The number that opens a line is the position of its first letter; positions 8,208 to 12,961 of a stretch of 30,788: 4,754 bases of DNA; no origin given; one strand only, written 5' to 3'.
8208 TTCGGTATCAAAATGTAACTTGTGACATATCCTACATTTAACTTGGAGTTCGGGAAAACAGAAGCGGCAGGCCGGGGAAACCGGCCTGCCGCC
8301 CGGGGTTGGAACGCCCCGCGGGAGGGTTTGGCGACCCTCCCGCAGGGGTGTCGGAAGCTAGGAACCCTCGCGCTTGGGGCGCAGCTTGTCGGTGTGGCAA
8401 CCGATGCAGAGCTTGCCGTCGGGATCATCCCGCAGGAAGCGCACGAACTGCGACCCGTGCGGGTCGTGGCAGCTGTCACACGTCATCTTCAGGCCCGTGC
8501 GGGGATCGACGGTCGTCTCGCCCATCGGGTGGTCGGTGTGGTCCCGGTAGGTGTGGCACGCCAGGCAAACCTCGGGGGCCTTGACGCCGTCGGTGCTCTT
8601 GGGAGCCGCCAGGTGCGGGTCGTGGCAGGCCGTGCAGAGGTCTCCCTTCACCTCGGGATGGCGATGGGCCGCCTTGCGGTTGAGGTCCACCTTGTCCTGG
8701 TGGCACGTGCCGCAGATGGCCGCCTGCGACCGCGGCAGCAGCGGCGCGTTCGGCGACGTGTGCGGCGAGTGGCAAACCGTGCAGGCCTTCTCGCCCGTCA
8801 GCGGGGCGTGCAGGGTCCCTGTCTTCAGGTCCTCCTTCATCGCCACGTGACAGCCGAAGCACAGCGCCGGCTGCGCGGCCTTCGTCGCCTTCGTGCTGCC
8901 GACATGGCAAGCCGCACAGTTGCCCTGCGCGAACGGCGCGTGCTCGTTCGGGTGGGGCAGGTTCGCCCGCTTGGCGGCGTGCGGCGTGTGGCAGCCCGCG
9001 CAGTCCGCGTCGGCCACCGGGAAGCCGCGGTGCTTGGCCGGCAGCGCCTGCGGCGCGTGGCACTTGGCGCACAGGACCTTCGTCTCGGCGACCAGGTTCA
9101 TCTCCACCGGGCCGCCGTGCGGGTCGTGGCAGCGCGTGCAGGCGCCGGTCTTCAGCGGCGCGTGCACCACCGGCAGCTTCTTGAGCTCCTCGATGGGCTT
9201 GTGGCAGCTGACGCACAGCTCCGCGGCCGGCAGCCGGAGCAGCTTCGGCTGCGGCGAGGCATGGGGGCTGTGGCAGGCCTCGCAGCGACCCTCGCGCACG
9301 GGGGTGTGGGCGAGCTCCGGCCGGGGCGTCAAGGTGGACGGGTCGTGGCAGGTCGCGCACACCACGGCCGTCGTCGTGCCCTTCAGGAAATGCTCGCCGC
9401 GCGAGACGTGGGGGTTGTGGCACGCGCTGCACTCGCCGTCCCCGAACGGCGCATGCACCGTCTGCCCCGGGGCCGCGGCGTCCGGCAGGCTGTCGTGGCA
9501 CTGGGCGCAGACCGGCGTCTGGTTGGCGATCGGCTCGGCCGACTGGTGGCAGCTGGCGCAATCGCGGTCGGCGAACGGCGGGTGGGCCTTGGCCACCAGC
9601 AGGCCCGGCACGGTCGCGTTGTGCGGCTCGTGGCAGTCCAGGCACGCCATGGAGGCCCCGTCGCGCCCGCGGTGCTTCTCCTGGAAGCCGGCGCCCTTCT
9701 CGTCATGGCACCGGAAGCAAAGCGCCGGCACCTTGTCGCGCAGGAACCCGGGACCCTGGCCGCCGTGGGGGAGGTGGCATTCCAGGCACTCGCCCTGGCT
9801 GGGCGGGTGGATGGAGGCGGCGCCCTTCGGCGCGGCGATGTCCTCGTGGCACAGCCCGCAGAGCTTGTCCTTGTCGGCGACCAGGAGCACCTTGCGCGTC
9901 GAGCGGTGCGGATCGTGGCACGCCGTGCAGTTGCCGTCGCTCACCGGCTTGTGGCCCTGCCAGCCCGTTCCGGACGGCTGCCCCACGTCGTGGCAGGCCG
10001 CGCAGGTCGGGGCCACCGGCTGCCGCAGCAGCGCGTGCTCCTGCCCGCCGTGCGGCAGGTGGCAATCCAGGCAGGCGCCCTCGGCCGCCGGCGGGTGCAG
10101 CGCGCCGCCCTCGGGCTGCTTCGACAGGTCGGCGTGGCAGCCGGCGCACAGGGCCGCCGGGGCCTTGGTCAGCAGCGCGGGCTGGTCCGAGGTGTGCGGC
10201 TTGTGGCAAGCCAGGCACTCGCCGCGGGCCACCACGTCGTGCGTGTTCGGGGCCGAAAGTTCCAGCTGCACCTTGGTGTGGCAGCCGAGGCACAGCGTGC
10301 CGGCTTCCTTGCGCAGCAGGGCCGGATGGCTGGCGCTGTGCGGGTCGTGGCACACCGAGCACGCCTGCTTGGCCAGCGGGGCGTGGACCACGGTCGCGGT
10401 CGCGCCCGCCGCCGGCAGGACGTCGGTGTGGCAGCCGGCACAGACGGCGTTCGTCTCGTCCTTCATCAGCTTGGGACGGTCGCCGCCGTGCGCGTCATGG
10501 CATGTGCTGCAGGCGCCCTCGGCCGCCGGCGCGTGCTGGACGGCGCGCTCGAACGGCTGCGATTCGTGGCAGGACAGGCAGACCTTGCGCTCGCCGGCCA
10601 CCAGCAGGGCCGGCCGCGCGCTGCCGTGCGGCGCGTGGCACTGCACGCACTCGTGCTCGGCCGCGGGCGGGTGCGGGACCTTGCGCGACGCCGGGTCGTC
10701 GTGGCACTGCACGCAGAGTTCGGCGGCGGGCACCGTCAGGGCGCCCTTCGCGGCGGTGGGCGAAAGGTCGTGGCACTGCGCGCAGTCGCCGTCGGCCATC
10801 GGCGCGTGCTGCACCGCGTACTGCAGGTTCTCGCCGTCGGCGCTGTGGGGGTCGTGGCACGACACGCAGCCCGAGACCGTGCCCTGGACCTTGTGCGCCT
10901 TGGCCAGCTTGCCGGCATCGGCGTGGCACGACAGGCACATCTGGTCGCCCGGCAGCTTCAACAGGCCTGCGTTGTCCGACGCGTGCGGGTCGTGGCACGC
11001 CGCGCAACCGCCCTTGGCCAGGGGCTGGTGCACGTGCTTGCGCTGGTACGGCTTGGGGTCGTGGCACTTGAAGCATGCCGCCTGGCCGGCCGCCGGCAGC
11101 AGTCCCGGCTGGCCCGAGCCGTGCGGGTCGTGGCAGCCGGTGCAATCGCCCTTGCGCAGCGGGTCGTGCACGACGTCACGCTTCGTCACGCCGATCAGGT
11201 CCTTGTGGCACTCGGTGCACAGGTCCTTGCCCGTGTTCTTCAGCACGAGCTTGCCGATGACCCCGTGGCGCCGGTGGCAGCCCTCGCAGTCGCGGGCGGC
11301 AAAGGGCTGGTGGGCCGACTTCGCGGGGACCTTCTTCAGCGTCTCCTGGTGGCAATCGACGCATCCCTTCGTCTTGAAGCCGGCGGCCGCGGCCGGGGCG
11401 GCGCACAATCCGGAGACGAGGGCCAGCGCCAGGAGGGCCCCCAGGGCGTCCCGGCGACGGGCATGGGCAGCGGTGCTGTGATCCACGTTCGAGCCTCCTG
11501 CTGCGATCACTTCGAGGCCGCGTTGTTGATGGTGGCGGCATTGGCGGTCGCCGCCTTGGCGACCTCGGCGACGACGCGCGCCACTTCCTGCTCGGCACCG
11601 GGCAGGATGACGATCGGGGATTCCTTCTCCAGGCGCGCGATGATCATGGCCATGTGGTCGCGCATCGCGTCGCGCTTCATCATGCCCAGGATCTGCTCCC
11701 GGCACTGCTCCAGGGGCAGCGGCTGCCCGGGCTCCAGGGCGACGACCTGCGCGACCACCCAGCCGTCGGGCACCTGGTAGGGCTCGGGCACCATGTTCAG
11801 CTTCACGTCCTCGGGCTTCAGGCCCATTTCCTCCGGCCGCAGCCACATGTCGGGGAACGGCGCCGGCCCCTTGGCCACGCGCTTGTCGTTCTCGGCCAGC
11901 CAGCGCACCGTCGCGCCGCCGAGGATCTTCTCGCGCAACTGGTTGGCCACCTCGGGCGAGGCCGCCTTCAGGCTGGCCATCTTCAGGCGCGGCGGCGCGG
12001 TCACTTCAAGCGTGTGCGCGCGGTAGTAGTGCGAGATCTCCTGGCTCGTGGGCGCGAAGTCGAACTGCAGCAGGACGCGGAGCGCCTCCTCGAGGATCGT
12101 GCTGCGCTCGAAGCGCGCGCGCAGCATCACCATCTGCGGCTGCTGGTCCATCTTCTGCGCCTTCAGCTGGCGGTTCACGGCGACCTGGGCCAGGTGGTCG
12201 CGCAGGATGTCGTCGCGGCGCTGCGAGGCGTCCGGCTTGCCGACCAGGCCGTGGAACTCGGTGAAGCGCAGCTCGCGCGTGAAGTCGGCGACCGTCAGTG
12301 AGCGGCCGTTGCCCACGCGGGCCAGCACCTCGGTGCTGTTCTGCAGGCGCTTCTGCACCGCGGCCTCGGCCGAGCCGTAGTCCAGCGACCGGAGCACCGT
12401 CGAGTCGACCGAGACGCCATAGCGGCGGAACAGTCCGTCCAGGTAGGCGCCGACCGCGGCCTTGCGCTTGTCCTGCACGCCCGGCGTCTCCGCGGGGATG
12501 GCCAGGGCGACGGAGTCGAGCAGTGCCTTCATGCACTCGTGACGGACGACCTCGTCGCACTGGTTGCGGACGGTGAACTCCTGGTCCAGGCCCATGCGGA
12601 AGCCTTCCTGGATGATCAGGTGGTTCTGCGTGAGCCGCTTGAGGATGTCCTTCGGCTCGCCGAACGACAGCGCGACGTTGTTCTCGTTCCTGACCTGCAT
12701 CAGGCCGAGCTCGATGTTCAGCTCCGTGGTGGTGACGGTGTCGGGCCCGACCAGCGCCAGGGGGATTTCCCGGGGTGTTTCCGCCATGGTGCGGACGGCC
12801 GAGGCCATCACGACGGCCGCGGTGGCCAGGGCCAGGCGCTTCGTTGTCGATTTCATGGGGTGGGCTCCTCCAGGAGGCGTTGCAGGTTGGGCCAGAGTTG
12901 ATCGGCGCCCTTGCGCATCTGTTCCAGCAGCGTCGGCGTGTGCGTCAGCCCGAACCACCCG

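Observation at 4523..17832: Complete candidate cytochrome-nanowire locus: OmcS-like subunits plus assembly and export genes, apparently outside Geobacter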

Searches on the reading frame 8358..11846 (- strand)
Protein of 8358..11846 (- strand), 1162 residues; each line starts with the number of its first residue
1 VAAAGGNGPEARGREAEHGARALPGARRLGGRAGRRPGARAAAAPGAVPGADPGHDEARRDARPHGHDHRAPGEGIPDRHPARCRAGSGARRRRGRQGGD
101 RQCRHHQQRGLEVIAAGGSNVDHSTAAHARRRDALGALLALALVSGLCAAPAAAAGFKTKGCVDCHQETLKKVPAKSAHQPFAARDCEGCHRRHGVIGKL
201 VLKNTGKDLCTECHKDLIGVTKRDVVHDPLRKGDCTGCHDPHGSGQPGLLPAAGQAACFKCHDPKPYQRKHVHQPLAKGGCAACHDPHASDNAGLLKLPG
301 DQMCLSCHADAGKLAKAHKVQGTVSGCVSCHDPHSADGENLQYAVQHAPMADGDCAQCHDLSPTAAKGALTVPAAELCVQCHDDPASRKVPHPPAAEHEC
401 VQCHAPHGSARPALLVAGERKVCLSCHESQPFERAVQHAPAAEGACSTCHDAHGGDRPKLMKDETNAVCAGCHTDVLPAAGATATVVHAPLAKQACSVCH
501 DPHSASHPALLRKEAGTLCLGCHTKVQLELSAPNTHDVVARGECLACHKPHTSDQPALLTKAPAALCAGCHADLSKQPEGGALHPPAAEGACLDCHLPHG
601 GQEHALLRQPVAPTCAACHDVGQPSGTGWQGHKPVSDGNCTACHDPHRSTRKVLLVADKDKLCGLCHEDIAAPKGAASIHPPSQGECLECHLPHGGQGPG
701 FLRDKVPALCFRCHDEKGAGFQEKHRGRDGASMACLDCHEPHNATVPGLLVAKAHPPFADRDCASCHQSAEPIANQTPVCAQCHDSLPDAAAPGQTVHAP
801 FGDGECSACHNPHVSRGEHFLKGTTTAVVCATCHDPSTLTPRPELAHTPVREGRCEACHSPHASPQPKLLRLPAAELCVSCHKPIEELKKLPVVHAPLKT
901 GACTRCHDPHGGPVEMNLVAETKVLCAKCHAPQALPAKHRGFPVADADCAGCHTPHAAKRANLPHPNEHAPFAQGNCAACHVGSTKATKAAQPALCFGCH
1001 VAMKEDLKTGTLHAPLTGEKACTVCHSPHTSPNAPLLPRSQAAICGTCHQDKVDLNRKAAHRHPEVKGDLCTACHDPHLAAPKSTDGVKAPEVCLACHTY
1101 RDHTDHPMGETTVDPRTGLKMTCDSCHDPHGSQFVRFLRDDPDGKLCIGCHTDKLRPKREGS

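Call 5: search_protein_families(library=pfam, proteins=[window:8358-11846:-], max_evalue=0.01)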
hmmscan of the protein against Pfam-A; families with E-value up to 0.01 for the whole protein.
window:8358-11846:- (1162 aa): 7 families
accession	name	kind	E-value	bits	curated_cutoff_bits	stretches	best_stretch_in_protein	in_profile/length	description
PF09699.15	Paired_CXXCH_1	-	8.5e-204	659.5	20.6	20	847-884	1-38/41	Doubled CXXCH motif (Paired_CXXCH_1)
PF14522.11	Cytochrome_C7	-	1.4e-44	150.2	24.8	8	1042-1099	13-67/67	Cytochrome c7 and related cytochrome c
PF14537.11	Cytochrom_c3_2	-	1.2e-43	147.9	25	6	975-1050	7-79/79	Cytochrome c3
PF02085.21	Cytochrom_CIII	-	6.1e-20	71.9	22.9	2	171-262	17-101/101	Class III cytochrome C family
PF22113.1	Mtrc-MtrF_II-IV_dom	-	4.4e-19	69.1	30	1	899-1028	5-129/176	Outer membrane cytochrome MtrC/MtrF-like, domains II/IV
PF22678.1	Cytochrom_c_NrfB-like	-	1.3e-11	45.3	27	0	513-570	30-89/89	Cytochrome c-type protein NrfB-like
PF03264.19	Cytochrom_NNT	-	0.0082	16.3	24.1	1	1090-1132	35-77/174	NapC/NirT cytochrome c family, N-terminal region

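Call 6: search_protein_families(library=ncbifam, proteins=[window:8358-11846:-], max_evalue=0.01)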
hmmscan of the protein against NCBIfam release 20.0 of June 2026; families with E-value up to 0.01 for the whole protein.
window:8358-11846:- (1162 aa): 10 families
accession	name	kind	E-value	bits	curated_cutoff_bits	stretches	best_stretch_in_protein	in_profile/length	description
TIGR01905.1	paired_CXXCH_1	subfamily_domain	7.9e-194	627.4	25.2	20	847-883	1-37/41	doubled CXXCH domain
TIGR03508.1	decahem_SO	subfamily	1.4e-123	411.4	192.2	10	159-331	70-248/258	DmsE family decaheme c-type cytochrome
NF041028.1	decahem_GSU2203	exception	3.2e-105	351.8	325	9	821-986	95-260/317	GSU2203 family decaheme c-type cytochrome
NF045713.1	CxxCH_16_HmcA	equivalog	1e-17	64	400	3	636-718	173-256/541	sulfate respiration complex hexadecaheme cytochrome HmcA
NF047727.1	4hemeCytCCctA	equivalog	1.1e-17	64.1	180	2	832-931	17-105/109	tetraheme c-type cytochrome CctA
NF008659.0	PRK11659.1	equivalog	3.2e-15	56.3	184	2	513-579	107-175/188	cytochrome c nitrite reductase pentaheme subunit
TIGR03507.1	decahem_SO1788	subfamily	5.6e-15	54.8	209.3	2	338-410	229-308/672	OmcA/MtrC family decaheme c-type cytochrome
TIGR03146.1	cyt_nit_nrfB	equivalog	1.5e-13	51.3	166.6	1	514-574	82-144/145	cytochrome c nitrite reductase pentaheme subunit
TIGR03153.1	cytochr_NrfH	equivalog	1.8e-12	47.5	134.2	0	462-574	24-136/138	cytochrome c nitrite reductase small subunit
NF045722.1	c3_cytochr_TmcA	equivalog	1.1e-08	34.9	114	0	805-861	59-112/125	acidic tetraheme cytochrome c3 TmcA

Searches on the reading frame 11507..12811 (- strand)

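Call 5: search_protein_families(library=pfam, proteins=[window:11507-12811:-], max_evalue=0.01)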
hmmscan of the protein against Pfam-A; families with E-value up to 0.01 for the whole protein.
window:11507-12811:- (434 aa): 1 family
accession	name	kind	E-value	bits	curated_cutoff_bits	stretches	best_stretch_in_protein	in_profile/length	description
PF13145.12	Rotamase_2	-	1.3e-07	32.9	27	1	254-372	1-121/121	PPIC-type PPIASE domain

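Call 6: search_protein_families(library=ncbifam, proteins=[window:11507-12811:-], max_evalue=0.01)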
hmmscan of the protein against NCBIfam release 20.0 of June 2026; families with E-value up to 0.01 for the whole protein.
window:11507-12811:- (434 aa): 1 family
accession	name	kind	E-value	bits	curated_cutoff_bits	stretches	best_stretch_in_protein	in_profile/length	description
TIGR02925.1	cis_trans_EpsD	equivalog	6.7e-06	25.9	108.9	1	155-267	21-130/232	EpsD family peptidyl-prolyl cis-trans isomerase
